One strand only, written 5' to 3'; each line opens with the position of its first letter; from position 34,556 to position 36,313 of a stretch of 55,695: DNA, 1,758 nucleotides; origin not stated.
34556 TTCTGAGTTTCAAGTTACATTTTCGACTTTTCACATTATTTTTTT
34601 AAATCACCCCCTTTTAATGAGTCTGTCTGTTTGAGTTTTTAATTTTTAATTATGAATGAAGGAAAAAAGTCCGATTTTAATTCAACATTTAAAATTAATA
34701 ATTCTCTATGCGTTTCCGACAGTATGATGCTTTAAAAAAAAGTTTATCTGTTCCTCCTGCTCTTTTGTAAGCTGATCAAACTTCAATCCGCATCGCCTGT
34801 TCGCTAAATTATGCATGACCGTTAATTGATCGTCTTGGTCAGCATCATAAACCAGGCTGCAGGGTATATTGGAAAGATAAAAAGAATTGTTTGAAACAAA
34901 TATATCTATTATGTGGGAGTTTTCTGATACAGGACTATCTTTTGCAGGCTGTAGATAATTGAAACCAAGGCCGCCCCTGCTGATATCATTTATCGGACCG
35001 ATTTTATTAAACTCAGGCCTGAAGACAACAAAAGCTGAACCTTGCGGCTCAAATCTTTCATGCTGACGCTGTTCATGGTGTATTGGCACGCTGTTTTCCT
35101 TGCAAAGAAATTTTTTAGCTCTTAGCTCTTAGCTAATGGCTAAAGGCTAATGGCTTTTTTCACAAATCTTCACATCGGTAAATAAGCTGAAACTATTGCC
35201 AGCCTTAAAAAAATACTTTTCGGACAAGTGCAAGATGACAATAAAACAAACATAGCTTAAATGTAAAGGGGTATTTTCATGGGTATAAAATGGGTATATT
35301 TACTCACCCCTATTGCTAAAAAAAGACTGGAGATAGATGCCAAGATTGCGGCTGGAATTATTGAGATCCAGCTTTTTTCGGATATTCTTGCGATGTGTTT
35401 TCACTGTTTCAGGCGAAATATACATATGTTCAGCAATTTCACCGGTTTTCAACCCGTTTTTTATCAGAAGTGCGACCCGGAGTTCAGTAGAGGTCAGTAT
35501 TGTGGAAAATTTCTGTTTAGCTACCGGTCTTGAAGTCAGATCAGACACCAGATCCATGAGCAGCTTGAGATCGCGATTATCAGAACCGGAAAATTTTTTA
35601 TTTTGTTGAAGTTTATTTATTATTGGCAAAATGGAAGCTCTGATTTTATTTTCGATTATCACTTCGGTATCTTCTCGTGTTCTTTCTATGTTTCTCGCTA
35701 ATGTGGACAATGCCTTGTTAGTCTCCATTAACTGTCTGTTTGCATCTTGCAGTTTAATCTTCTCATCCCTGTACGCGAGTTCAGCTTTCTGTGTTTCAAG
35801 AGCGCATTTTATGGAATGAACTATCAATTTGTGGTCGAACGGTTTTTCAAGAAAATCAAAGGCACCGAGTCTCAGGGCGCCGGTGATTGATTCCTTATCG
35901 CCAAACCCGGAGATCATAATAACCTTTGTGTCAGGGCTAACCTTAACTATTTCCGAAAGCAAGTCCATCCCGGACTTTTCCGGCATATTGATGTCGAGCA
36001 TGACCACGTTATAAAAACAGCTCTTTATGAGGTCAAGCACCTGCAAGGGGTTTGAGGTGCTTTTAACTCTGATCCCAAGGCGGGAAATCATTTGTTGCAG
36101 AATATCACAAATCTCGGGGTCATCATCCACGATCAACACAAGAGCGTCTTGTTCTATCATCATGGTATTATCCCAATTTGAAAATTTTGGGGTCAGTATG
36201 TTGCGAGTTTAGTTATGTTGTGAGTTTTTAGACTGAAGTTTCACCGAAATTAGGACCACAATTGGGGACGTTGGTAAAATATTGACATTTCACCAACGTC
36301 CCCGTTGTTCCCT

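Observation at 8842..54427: Many intergenic spacers hold 7- or 8-nt tandem arrays drawn from a few unit families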

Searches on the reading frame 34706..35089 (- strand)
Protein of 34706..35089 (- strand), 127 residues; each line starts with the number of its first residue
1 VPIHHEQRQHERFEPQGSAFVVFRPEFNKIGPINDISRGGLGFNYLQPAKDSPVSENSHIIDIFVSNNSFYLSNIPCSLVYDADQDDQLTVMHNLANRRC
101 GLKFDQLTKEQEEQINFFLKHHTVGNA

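Call 12: search_protein_families(library=pfam, proteins=[window:34706-35089:-])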
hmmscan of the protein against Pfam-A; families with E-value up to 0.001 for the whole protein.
window:34706-35089:- (127 aa): 1 family
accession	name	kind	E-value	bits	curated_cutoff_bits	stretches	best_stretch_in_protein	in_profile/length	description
PF07238.19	PilZ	-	2.6e-06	28.2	22.5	1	6-118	1-99/102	PilZ domain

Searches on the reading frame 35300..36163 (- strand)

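Call 12: search_protein_families(library=pfam, proteins=[window:35300-36163:-])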
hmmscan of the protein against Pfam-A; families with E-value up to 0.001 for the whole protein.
window:35300-36163:- (287 aa): 3 families
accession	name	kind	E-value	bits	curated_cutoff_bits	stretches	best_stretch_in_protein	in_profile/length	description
PF00072.30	Response_reg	-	2.4e-28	98.9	30.2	1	9-118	1-110/111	Response regulator receiver domain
PF00196.25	GerE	-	7.6e-13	48.3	23.5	1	222-270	2-50/57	Bacterial regulatory proteins, luxR family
PF08281.18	Sigma70_r4_2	-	0.00026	21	25.7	1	236-265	25-54/54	Sigma-70, region 4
